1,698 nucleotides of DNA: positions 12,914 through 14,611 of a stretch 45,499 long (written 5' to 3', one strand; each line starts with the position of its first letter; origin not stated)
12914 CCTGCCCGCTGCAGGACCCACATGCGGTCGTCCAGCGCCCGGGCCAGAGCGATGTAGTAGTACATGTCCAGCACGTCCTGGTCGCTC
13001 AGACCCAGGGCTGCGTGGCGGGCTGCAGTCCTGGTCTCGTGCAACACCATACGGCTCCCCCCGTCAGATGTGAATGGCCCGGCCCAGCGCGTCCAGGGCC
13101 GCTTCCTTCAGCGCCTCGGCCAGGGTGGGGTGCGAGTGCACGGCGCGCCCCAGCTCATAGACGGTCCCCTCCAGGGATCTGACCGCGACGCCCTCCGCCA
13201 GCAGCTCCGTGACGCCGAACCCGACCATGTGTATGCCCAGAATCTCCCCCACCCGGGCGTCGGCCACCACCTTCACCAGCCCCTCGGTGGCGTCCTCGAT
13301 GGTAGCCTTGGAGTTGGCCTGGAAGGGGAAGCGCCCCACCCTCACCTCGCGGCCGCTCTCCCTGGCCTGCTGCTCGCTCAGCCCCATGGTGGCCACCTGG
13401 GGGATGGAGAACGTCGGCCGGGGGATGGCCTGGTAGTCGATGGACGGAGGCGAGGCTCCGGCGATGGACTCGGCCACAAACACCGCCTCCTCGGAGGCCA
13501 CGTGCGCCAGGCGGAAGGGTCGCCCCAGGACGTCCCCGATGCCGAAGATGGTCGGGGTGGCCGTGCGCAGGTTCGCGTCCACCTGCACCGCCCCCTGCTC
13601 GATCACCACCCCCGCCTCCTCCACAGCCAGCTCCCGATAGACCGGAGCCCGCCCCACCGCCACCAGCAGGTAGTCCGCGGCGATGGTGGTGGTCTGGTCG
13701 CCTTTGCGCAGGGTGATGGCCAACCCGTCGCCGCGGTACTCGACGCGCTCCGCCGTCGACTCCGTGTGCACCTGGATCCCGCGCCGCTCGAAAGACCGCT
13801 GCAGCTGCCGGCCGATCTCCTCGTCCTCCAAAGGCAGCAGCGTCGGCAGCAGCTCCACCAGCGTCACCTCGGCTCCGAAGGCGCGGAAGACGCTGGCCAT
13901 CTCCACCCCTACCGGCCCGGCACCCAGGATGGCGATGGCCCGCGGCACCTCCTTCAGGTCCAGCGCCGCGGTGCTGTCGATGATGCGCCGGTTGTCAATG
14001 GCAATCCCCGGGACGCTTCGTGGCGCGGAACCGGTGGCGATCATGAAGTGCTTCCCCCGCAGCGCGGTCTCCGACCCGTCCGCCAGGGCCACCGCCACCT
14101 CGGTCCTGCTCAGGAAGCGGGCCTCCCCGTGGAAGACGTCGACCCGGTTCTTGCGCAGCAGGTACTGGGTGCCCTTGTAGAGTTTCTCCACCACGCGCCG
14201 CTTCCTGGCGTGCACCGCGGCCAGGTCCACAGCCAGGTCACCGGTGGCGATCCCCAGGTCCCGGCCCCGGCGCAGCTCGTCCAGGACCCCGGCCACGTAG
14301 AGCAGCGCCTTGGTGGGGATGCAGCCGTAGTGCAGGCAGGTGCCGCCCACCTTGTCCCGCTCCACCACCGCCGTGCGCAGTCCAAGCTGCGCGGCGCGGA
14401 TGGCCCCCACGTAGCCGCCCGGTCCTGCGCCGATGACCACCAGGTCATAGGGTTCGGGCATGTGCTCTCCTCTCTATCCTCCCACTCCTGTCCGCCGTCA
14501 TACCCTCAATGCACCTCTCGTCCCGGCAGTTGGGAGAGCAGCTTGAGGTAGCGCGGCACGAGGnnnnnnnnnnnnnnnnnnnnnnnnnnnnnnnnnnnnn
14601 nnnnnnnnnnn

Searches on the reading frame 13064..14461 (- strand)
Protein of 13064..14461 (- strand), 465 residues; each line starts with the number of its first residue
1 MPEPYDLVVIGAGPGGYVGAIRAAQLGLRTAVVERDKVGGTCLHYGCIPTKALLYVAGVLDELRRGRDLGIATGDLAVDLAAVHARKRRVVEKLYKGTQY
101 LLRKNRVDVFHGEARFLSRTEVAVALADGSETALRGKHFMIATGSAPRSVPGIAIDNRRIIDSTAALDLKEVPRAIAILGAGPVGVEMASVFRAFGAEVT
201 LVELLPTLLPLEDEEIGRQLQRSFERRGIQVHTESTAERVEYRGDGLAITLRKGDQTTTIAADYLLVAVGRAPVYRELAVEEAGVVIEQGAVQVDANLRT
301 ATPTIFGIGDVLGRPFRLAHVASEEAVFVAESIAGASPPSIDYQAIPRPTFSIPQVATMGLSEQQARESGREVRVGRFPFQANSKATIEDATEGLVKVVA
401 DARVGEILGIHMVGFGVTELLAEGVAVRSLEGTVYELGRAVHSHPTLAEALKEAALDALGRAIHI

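Call 3: search_protein_families(library=pfam, proteins=[window:13064-14461:-], max_evalue=0.01)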
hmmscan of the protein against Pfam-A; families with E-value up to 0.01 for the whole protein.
window:13064-14461:- (465 aa): 13 families
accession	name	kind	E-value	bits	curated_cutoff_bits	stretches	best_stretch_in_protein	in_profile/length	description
PF07992.20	Pyr_redox_2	-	5.8e-68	229.9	26.1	1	5-326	1-291/291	Pyridine nucleotide-disulphide oxidoreductase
PF02852.28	Pyr_redox_dim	-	1.8e-30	105.8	25.3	1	346-455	1-110/110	Pyridine nucleotide-disulphide oxidoreductase, dimerisation domain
PF00070.33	Pyr_redox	-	9.8e-24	84.1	22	1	176-252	2-80/82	Pyridine nucleotide-disulphide oxidoreductase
PF01134.28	GIDA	-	6.8e-11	42.3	22.1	1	6-150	1-155/391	Glucose inhibited division protein A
PF13738.12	Pyr_redox_3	-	4.1e-08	33.3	30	1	8-45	1-39/305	Pyridine nucleotide-disulphide oxidoreductase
PF03486.20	HI0933_like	-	9.5e-08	32.2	50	1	6-38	2-34/244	HI0933-like protein Rossmann domain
PF12831.13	FAD_oxidored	-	1.8e-06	27.9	27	1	6-67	1-68/416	FAD dependent oxidoreductase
PF00890.30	FAD_binding_2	-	4.4e-05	23.3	20.4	1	6-45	1-40/414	FAD binding domain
PF02737.24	3HCDH_N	-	4.6e-05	23.8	22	1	176-242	2-69/180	3-hydroxyacyl-CoA dehydrogenase, NAD binding domain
PF01494.25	FAD_binding_3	-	0.00038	20.2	22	0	6-37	3-34/349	FAD binding domain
PF13450.12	NAD_binding_8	-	0.00048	20.8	21.9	0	9-43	1-36/68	NAD(P)-binding Rossmann-like domain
PF13434.12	Lys_Orn_oxgnase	-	0.00084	19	21.3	0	118-215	130-232/339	L-lysine 6-monooxygenase/L-ornithine 5-monooxygenase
PF01262.27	AlaDh_PNT_C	-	0.0012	18.8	23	0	173-211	28-66/214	Alanine dehydrogenase/PNT, C-terminal domain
